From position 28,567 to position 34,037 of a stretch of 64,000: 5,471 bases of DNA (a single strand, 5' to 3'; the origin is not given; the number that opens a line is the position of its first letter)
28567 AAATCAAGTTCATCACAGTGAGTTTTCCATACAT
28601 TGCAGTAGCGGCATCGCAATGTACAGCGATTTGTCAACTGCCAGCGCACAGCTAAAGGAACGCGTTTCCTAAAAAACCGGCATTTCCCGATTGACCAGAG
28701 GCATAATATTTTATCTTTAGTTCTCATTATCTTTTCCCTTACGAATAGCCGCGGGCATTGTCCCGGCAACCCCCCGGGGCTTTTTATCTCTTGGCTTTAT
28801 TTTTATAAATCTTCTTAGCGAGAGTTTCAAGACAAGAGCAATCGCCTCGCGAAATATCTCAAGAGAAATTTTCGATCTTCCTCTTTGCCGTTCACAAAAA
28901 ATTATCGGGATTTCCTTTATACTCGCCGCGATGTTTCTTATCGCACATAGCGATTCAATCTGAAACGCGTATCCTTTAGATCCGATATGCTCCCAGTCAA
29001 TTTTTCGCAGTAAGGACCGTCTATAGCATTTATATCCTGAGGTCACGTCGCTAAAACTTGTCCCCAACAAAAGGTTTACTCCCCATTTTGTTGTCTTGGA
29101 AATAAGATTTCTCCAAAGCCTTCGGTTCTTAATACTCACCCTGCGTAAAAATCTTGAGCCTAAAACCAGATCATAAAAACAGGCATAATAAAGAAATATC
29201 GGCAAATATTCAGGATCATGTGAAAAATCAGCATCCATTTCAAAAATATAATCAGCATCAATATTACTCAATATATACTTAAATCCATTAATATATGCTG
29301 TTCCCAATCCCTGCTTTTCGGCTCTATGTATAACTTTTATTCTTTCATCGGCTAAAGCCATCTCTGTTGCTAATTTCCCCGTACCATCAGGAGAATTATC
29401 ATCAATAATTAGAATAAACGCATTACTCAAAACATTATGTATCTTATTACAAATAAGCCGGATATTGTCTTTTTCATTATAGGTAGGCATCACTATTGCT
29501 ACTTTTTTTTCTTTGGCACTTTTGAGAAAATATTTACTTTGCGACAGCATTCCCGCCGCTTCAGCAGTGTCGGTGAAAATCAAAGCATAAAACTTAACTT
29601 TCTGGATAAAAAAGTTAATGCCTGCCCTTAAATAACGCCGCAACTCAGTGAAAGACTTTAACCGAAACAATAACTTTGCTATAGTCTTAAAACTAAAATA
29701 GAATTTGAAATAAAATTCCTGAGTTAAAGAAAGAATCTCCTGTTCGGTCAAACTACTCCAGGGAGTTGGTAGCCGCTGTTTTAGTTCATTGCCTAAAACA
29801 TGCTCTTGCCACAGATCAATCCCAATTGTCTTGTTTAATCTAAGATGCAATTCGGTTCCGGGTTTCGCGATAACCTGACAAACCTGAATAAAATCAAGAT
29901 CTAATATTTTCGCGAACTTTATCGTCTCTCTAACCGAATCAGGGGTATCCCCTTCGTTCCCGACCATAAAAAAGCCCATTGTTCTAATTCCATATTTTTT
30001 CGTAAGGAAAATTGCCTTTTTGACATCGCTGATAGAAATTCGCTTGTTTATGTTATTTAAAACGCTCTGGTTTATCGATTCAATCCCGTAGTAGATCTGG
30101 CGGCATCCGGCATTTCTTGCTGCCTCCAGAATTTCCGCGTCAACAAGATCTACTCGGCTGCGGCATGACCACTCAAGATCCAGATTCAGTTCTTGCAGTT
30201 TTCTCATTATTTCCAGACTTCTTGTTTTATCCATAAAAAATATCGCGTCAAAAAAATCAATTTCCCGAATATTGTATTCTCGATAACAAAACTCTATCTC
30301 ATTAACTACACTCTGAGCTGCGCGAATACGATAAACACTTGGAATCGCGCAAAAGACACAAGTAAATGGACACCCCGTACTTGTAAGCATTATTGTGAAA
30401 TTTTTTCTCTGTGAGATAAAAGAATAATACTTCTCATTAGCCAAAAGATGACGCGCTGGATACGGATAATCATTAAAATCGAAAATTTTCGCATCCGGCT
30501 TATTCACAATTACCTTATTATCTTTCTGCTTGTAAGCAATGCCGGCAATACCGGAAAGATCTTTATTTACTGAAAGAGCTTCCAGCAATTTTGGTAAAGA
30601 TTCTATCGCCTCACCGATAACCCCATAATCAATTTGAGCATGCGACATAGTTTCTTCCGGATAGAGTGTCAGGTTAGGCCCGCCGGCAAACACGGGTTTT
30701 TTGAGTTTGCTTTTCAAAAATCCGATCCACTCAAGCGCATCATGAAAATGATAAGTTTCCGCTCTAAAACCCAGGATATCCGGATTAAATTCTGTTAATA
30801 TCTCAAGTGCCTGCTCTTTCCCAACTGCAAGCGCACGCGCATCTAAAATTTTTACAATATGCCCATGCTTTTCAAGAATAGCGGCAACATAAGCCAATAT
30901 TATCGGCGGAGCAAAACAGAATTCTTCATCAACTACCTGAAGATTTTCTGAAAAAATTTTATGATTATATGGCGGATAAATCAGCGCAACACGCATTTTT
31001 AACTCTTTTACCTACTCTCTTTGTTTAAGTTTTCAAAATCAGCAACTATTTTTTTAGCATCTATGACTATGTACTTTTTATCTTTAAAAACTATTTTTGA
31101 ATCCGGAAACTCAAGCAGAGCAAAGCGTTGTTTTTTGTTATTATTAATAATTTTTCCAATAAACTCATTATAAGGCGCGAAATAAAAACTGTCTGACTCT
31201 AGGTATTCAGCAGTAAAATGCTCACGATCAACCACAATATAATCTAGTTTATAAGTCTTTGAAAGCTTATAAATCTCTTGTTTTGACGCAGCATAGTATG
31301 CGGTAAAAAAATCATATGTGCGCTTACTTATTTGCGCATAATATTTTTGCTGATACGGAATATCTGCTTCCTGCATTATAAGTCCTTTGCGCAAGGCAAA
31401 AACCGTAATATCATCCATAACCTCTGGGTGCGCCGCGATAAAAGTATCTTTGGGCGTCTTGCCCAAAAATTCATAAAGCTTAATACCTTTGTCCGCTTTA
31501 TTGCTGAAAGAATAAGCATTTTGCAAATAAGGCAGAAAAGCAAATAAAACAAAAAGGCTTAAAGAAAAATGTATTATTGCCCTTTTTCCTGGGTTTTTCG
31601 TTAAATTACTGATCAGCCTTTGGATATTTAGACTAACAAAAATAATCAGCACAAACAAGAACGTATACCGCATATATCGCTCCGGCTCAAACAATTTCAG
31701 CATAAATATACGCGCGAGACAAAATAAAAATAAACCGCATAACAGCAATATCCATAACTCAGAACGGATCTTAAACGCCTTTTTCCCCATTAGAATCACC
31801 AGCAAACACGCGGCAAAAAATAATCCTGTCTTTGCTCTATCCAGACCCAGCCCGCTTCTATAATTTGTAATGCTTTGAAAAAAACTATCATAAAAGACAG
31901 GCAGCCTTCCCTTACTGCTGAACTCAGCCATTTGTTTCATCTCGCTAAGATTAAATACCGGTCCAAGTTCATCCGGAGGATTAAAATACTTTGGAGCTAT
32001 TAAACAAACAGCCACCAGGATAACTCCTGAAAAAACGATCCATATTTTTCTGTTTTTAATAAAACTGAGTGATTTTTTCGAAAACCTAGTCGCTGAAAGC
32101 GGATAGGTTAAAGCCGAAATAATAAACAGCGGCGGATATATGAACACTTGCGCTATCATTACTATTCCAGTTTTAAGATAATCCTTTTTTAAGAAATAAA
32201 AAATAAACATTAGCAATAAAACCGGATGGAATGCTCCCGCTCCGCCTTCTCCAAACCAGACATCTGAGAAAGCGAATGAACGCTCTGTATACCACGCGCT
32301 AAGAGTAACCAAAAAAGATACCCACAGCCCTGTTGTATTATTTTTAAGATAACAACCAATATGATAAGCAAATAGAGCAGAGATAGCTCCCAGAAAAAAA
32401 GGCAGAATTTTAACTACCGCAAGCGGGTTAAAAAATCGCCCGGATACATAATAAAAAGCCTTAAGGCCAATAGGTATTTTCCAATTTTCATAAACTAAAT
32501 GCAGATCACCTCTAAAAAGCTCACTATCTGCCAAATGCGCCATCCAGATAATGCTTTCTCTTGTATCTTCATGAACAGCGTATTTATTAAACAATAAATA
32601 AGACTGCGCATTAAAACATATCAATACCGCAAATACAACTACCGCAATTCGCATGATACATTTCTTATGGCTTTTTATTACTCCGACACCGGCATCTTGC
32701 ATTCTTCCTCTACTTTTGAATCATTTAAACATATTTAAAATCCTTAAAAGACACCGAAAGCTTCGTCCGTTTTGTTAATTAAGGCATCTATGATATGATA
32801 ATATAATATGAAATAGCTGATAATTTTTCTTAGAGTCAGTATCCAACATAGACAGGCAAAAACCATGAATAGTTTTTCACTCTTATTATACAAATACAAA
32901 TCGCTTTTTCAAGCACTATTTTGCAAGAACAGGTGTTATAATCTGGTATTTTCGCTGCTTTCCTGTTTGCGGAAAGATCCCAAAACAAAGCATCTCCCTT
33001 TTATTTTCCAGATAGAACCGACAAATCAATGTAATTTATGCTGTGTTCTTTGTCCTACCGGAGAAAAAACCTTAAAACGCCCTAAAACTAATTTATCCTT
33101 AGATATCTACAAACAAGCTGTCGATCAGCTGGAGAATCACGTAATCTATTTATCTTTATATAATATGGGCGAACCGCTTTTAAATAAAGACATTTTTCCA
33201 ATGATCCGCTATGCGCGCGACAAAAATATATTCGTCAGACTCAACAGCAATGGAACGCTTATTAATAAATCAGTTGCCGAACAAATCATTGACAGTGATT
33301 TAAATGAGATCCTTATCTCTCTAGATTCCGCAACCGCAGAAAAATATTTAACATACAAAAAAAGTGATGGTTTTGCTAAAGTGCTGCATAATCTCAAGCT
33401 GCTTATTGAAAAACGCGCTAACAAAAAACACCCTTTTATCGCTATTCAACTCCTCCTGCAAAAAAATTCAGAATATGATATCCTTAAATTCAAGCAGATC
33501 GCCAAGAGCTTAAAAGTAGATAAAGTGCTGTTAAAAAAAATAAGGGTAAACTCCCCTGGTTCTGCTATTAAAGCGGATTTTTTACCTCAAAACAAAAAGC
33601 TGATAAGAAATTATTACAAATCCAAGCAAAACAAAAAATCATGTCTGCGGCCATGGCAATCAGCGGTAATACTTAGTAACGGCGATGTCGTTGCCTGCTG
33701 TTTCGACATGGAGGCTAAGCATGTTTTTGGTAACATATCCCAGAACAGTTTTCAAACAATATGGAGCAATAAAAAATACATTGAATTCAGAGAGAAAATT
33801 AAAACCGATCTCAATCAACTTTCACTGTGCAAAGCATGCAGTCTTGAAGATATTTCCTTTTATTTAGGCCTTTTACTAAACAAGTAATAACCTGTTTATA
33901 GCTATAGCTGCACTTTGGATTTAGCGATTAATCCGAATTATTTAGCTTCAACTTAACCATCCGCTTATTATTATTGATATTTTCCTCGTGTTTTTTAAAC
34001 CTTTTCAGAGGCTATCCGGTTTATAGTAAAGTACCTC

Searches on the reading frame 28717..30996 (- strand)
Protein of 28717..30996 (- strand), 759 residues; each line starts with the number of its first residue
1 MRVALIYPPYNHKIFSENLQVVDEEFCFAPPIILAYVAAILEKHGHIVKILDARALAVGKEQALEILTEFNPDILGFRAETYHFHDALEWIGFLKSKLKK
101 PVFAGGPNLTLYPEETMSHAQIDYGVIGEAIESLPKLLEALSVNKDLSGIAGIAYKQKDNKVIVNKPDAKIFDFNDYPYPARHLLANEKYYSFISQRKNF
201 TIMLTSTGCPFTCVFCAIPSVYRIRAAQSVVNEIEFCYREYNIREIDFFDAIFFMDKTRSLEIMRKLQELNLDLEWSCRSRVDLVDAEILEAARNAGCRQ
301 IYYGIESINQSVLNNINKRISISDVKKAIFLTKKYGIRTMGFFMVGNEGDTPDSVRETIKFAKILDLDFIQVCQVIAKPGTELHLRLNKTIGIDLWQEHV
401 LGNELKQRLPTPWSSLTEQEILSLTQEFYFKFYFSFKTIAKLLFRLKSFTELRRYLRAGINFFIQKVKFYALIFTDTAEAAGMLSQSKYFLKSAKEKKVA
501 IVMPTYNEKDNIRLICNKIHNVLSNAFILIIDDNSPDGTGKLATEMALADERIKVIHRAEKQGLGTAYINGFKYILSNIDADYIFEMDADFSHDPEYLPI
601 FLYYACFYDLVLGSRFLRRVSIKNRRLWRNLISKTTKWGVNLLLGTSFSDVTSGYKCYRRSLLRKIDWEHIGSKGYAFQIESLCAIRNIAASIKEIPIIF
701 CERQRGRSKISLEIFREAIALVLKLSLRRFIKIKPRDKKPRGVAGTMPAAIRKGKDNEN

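Call 8: search_protein_families(library=pfam, proteins=[window:28717-30996:-], max_evalue=0.01)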
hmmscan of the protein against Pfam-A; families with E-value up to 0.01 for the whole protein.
window:28717-30996:- (759 aa): 3 families
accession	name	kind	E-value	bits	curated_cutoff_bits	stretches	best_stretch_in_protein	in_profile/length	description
PF00535.33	Glycos_transf_2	-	1.4e-24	87.3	23.3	1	501-666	2-167/168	Glycosyl transferase family 2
PF04055.27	Radical_SAM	-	8.6e-19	68.7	29.5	1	204-362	2-166/166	Radical SAM superfamily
PF02310.24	B12-binding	-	6.5e-17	61.9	32.1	1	30-137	13-120/121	B12 binding domain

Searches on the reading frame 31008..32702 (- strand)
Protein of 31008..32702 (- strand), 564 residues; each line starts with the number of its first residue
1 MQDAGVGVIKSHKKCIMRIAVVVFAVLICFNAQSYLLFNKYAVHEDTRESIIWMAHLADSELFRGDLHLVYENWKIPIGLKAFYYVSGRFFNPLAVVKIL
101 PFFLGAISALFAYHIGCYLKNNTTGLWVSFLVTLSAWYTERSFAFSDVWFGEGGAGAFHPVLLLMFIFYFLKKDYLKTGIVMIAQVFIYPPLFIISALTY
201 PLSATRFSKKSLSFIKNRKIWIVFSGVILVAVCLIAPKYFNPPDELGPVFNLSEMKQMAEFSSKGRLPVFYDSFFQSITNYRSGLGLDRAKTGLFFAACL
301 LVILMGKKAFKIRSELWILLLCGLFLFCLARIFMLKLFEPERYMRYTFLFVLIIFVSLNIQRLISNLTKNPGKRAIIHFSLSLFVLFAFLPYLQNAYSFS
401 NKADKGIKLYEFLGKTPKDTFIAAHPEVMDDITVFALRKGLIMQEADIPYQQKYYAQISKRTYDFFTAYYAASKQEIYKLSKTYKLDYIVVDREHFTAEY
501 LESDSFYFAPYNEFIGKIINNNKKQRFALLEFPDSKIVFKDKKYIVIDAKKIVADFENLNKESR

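Call 4: search_protein_families(library=pfam, proteins=[window:31008-32702:-], max_evalue=0.01)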
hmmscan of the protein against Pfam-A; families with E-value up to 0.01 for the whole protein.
window:31008-32702:- (564 aa): 1 family
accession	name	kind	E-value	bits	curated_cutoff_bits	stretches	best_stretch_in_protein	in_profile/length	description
PF20563.3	DUF6773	-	0.0094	16.2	27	1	311-412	16-122/163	Family of unknown function (DUF6773)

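Call 11: search_protein_families(library=ncbifam, proteins=[window:31008-32702:-], max_evalue=0.01)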
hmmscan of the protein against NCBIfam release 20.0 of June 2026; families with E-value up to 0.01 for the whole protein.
window:31008-32702:- (564 aa): 0 families

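Call 39: search_protein_families(library=pfam, proteins=[window:31008-32702:-], max_evalue=10)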
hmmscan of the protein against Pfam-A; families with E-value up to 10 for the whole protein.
window:31008-32702:- (564 aa): 2 families
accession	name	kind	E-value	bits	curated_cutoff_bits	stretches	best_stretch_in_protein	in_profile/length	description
PF20563.3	DUF6773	-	0.0094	16.2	27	1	311-412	16-122/163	Family of unknown function (DUF6773)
PF11992.13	TgpA_N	-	0.048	13.1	30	1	215-403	44-195/333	TgpA N-terminal domain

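Call 56: find_homologous_proteins(query=window:31008-32702:-, max_evalue=0.001)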
Query window:31008-32702:- (564 aa): 13 proteins with E <= 0.001 among 8000 candidates.
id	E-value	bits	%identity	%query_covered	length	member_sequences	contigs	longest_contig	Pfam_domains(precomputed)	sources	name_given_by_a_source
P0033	0.0e+0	1264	100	100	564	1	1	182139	-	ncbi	ncbi:MAG: hypothetical protein V1747_01995 [Candidatus Omnitrophota bacterium]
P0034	4.5e-179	615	52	96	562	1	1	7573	-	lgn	-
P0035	3.0e-175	602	51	95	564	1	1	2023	-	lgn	-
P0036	5.4e-158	545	49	95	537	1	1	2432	-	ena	-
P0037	2.4e-149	517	47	93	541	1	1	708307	-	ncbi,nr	ncbi:MAG: hypothetical protein GY853_03915 [PVC group bacterium]|nr:hypothetical protein [PVC group 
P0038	6.9e-129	449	41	97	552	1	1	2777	-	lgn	-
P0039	8.7e-112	393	38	98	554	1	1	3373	-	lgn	-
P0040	1.0e-88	317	37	92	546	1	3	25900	-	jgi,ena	-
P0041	3.4e-66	242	34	86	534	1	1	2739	-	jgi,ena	-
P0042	1.4e-57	214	29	95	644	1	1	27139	-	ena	-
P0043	1.7e-53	201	29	90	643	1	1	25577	-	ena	-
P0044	8.3e-24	103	25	90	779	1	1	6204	PF00535.33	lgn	-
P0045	5.0e-21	93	23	82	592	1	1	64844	-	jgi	-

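Call 59: search_solved_structures(query=A2, max_evalue=10, show_alignments=1)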
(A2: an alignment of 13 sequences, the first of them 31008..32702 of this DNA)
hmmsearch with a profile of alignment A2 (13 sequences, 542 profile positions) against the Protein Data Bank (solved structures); distinct sequences matched with E-value up to 10: 0.

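Call 61: find_encoding_contigs(protein=P0037, flank=10000, max_places=1)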
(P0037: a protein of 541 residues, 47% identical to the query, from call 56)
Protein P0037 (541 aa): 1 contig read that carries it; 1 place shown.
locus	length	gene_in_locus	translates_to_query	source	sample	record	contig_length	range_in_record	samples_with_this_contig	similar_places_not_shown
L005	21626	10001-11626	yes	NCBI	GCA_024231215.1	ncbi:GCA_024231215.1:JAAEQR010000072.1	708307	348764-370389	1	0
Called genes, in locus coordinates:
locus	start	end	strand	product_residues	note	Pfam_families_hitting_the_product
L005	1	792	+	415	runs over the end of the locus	PF00155:Aminotran_1_2, PF00266:Aminotran_5 (faint), PF01041:DegT_DnrJ_EryC1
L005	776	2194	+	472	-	-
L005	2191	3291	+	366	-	PF00534:Glycos_transf_1, PF13692:Glyco_trans_1_4, PF13524:Glyco_trans_1_2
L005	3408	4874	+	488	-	PF02310:B12-binding, PF04055:Radical_SAM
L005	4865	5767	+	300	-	PF00535:Glycos_transf_2, PF13641:Glyco_tranf_2_3, PF13632:Glyco_trans_2_3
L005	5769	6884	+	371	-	PF04015:DUF362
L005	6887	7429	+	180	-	-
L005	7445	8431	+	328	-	PF04055:Radical_SAM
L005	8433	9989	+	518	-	PF13231:PMT_2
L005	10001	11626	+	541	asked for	-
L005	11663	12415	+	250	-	PF08889:WbqC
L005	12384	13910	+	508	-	PF02310:B12-binding, PF04055:Radical_SAM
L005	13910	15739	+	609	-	-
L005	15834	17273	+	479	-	PF02310:B12-binding, PF04055:Radical_SAM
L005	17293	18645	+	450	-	PF23545:Zn_ribbon_HMPTM, PF04055:Radical_SAM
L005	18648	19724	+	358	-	PF01041:DegT_DnrJ_EryC1, PF00155:Aminotran_1_2 (weak)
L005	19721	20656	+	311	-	PF04055:Radical_SAM, PF13186:SPASM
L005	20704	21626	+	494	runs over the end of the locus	PF02310:B12-binding, PF04055:Radical_SAM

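Call 65: predict_structure(alignment_id=A2)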
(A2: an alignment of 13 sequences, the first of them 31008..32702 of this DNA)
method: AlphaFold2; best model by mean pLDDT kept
length: 564 residues; sequences in the alignment: 13
mean_pLDDT: 89.2   pTM: 0.89
mean pLDDT of the five models: 89.2, 87.2, 87.1, 85.7, 85.1
residues with pLDDT >= 90: 367; 70-90: 160; 50-70: 22; < 50: 15
segments of 3 or more residues with pLDDT < 50: 1-7, 398-403
pLDDT, mean of each block of 10 residues (from residue 1): 42 91 96 87 87 92 90 89 91 92 96 97 97 91 66 86 97 94 95 93 73 79 94 86 86 90 87 84 85 95 94 93 93 78 92 97 95 96 94 63 72 96 95 95 89 94 97 96 98 93 90 93 89 95 95 93 73
secondary structure, 60 per line:
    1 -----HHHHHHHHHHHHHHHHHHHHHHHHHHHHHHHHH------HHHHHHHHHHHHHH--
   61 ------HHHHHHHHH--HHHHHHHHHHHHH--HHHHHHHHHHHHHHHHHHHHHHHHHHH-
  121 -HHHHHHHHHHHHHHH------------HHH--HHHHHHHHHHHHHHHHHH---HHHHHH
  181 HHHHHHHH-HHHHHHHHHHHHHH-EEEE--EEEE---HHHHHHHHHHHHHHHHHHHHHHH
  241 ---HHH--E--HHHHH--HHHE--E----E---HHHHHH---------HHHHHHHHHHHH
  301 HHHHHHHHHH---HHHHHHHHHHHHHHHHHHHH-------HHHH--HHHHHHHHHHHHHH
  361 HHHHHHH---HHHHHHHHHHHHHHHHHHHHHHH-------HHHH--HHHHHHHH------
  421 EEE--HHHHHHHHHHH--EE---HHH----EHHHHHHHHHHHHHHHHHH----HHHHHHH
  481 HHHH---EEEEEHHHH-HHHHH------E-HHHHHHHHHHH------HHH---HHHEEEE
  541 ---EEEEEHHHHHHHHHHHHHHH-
elements in order: H6-38 H45-58 H67-75 H78-90 H93-119 H122-136 H154-171 H175-188 H190-203 E205-208 E211-214 H218-240 H252-256 H274-279 H289-310 H314-333 H341-344 H347-367 H371-393 H401-404 H407-414 E421-423 H426-436 H452-469 H474-484 E488-492 H493-496 H498-502 H511-521 E537-540 E544-548 H549-563

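Call 68: fold_search(model_id=the predicted structure, library=pdb)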
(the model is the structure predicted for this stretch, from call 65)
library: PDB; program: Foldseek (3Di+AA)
matches with E <= 10: 268; with E <= 0.001: 25
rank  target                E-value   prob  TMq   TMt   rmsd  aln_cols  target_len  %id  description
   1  7zlh_A                3.8e-08  1.00  0.42  0.38  10.9       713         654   11  Cryo-EM structure of C-mannosyltransferase CeDPY19, in apo state, bound to CMT2-Fab and anti-Fab nanobody (released 2023-01-11)
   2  5ogl_A                4.3e-08  1.00  0.49  0.41   8.7       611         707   12  Structure of bacterial oligosaccharyltransferase PglB in complex with an acceptor peptide and an lipid-linked oligosac (released 2017-10-25)
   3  6gxc_A                4.9e-08  1.00  0.51  0.43  10.2       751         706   11  Bacterial oligosaccharyltransferase PglB in complex with an inhibitory peptide and a reactive lipid-linked oligosaccha (released 2018-11-14)
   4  8age_A                5.9e-08  1.00  0.59  0.53   9.1       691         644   14  Structure of yeast oligosaccharylransferase complex with acceptor peptide bound (released 2022-12-07)
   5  8agb_A                1.0e-07  1.00  0.54  0.48  10.1       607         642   12  Structure of yeast oligosaccharylransferase complex with lipid-linked oligosaccharide bound (released 2022-12-07)
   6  8b6l_I                1.4e-07  1.00  0.47  0.40  16.7       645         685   13  Subtomogram average of the human Sec61-TRAP-OSTA-translocon (released 2022-12-07)
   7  7oci_F                1.9e-07  1.00  0.50  0.44  11.8       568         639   14  Cryo-EM structure of yeast Ost6p containing oligosaccharyltransferase complex (released 2022-02-16)
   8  6ezn_F                2.4e-07  1.00  0.50  0.44  13.3       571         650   13  Cryo-EM structure of the yeast oligosaccharyltransferase (OST) complex (released 2018-01-17)
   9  7zlg_A                2.7e-07  1.00  0.44  0.39  12.0       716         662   13  Cryo-EM structure of C-mannosyltransferase CeDPY19, in complex with acceptor peptide and bound to CMT2-Fab and anti-Fa (released 2023-01-11)
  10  8agc_A                3.5e-07  1.00  0.55  0.46  11.0       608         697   13  Structure of yeast oligosaccharylransferase complex with lipid-linked oligosaccharide and non-acceptor peptide bound (released 2022-12-07)
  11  6s7o_A                3.5e-07  1.00  0.50  0.44  15.5       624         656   13  Cryo-EM structure of human oligosaccharyltransferase complex OST-A (released 2019-12-18)
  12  9n9j_I                4.1e-07  1.00  0.52  0.43  11.7       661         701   12  Structure of a GRP94 folding intermediate engaged with a CCDC134- and FKBP11-bound secretory translocon (released 2025-11-19)
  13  6c26_A                4.7e-07  1.00  0.55  0.49  12.1       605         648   12  The Cryo-EM structure of a eukaryotic oligosaccharyl transferase complex (released 2018-01-31)
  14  3rce_A                6.7e-07  1.00  0.48  0.41   9.5       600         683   12  Bacterial oligosaccharyltransferase PglB (released 2011-06-15)
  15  6ftg_5                8.0e-07  1.00  0.51  0.46  11.7       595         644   12  Subtomogram average of OST-containing ribosome-translocon complexes from canine rough microsomal membranes (released 2018-03-21)
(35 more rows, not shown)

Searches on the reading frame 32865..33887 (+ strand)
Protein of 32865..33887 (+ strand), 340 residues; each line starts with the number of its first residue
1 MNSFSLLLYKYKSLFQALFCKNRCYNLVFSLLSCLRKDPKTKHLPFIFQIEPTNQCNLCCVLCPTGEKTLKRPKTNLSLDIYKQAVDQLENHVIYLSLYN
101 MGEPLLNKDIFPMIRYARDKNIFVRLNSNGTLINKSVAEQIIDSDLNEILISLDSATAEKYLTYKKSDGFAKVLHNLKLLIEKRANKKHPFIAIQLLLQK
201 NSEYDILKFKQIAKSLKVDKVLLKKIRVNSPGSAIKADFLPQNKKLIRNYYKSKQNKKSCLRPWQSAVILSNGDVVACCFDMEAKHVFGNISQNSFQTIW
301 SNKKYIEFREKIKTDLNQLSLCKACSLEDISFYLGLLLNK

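Call 4: search_protein_families(library=pfam, proteins=[window:32865-33887:+], max_evalue=0.01)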
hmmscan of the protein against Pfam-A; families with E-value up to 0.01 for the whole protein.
window:32865-33887:+ (340 aa): 2 families
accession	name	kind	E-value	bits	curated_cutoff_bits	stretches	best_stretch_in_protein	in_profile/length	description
PF13186.11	SPASM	-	7.4e-18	65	21.5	1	260-325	1-66/67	Iron-sulfur cluster-binding domain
PF04055.27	Radical_SAM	-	3.6e-15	57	29.5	1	50-183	1-139/166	Radical SAM superfamily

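Call 40: search_protein_families(library=ncbifam, proteins=[window:32865-33887:+], max_evalue=0.001)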
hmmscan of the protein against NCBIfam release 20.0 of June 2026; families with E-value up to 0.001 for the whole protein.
window:32865-33887:+ (340 aa): 51 families (the best 25 are shown)
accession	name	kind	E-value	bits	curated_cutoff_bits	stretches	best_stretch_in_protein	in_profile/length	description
TIGR04317.1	W_rSAM_matur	equivalog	2.9e-33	115.4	380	2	50-224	8-182/349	tungsten cofactor oxidoreductase radical SAM maturase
TIGR04311.1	rSAM_Geo_metal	subfamily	1.6e-24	86.8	400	1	45-252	2-213/423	radical SAM/SPASM family putative metalloenzyme maturase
TIGR04055.1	rSAM_NirJ2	equivalog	2.9e-23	82.9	500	2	51-171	5-124/326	putative heme d1 biosynthesis radical SAM protein NirJ2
TIGR03962.1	mycofact_rSAM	equivalog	3.5e-23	82.3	265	1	45-248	11-207/339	mycofactocin radical SAM maturase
TIGR04545.1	rSAM_ahbD_hemeb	equivalog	1.3e-22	80.8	500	1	51-180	5-134/339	heme b synthase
TIGR04054.1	rSAM_NirJ1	equivalog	5.9e-19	67.9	650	1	50-224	40-208/387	putative heme d1 biosynthesis radical SAM protein NirJ1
TIGR04321.1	spiroSPASM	subfamily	6.2e-19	68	250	1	41-325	226-502/510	spiro-SPASM protein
TIGR04051.1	rSAM_NirJ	equivalog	1.6e-18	66.8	515.45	1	54-227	10-177/354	heme d1 biosynthesis radical SAM protein NirJ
NF045574.1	sacti_mat_StsB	exception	2.8e-17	62.7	625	1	53-225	103-268/466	StsB family radical SAM/SPASM domain sactipeptide maturase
TIGR04546.1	rSAM_ahbC_deAc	equivalog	2.1e-16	59.7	650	1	52-237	45-224/390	12,18-didecarboxysiroheme deacetylase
NF050035.1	rSAM_WgK_link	exception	2.8e-16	59.5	650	1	43-251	6-207/367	radical SAM/SPASM peptide maturase WgkB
TIGR04251.1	SCM_rSAM_ScmF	equivalog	4.1e-15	56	400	1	53-234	11-190/353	SynChlorMet cassette radical SAM/SPASM protein ScmF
TIGR04303.1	GeoRSP_rSAM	equivalog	2.4e-14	53.7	400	1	53-239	12-190/325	GeoRSP system radical SAM/SPASM protein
TIGR04133.1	rSAM_w_lipo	hypoth_equivalog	3.3e-14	52.6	425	2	31-184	9-164/350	TIGR04133 family radical SAM/SPASM protein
TIGR04347.1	pseudo_SAM_Halo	equivalog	1.6e-13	50.7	525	1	51-157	43-148/390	TIGR04347 family pseudo-SAM/SPASM protein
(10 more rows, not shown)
